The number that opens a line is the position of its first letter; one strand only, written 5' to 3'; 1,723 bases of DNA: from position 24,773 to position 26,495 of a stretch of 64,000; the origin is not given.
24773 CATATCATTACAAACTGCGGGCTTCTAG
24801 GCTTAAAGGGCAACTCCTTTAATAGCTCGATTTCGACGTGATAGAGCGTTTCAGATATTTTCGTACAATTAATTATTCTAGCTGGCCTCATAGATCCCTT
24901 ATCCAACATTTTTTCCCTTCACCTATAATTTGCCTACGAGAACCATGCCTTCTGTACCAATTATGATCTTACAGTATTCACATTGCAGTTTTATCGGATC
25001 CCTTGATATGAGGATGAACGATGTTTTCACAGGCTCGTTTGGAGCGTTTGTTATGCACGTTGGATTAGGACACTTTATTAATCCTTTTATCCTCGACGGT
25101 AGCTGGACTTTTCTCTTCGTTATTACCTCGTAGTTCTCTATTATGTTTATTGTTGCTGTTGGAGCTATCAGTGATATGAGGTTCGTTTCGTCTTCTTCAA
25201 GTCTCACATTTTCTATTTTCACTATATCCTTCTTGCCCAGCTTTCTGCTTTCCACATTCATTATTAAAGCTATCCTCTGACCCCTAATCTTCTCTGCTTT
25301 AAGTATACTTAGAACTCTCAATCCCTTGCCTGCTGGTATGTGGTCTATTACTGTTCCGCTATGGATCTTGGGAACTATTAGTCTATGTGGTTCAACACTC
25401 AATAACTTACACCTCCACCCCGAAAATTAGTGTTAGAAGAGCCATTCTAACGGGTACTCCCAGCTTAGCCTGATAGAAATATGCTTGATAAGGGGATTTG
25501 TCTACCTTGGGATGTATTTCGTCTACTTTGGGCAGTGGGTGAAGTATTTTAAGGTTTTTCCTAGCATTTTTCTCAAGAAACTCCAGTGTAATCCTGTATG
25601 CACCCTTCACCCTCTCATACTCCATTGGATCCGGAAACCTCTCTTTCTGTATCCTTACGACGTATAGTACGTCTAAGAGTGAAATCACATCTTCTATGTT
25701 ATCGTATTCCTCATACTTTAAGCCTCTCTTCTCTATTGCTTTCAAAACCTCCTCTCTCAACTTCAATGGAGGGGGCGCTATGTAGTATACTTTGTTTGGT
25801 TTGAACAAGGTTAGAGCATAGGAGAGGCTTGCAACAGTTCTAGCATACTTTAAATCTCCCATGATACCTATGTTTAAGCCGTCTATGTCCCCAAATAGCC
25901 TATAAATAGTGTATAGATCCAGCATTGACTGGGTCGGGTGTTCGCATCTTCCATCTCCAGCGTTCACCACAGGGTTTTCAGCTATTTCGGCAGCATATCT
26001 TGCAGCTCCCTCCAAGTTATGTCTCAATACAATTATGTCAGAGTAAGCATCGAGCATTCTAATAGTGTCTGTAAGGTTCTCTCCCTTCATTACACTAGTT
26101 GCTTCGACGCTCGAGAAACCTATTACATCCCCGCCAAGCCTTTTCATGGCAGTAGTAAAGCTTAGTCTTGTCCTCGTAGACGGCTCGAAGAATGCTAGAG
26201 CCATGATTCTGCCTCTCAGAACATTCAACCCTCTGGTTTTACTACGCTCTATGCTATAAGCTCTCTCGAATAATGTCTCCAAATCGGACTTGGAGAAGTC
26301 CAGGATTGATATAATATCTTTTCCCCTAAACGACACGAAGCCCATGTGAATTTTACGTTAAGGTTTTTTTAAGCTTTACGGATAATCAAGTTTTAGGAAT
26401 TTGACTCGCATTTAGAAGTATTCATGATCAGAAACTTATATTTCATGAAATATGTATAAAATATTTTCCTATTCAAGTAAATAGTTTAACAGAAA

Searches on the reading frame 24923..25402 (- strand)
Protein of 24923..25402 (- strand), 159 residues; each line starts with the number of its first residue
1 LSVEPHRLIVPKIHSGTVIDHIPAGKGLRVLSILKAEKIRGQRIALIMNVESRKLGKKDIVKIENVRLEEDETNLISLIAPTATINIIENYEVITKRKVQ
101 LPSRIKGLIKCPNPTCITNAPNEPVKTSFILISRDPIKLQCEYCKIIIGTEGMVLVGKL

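Call 53: search_protein_families(library=pfam, proteins=[window:24923-25402:-], max_evalue=0.000001)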
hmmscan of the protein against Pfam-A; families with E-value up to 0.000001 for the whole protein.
window:24923-25402:- (159 aa): 2 families
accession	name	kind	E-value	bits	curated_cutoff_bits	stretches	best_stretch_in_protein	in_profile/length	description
PF01948.23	PyrI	-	9e-33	112.8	25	1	9-100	2-93/93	Aspartate carbamoyltransferase regulatory chain, allosteric domain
PF02748.20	PyrI_C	-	2.5e-17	62.9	23.4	1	104-147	1-42/48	Aspartate carbamoyltransferase regulatory chain, metal binding domain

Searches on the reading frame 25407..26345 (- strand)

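Call 53: search_protein_families(library=pfam, proteins=[window:25407-26345:-], max_evalue=0.000001)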
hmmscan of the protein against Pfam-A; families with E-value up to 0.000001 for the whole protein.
window:25407-26345:- (312 aa): 2 families
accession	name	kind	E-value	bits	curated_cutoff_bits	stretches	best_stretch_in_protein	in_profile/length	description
PF02729.26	OTCace_N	-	2.9e-45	154.4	29.9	1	9-148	1-147/148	Aspartate/ornithine carbamoyltransferase, carbamoyl-P binding domain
PF00185.30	OTCace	-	9.4e-25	87.9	29.4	1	155-306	1-156/157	Aspartate/ornithine carbamoyltransferase, Asp/Orn binding domain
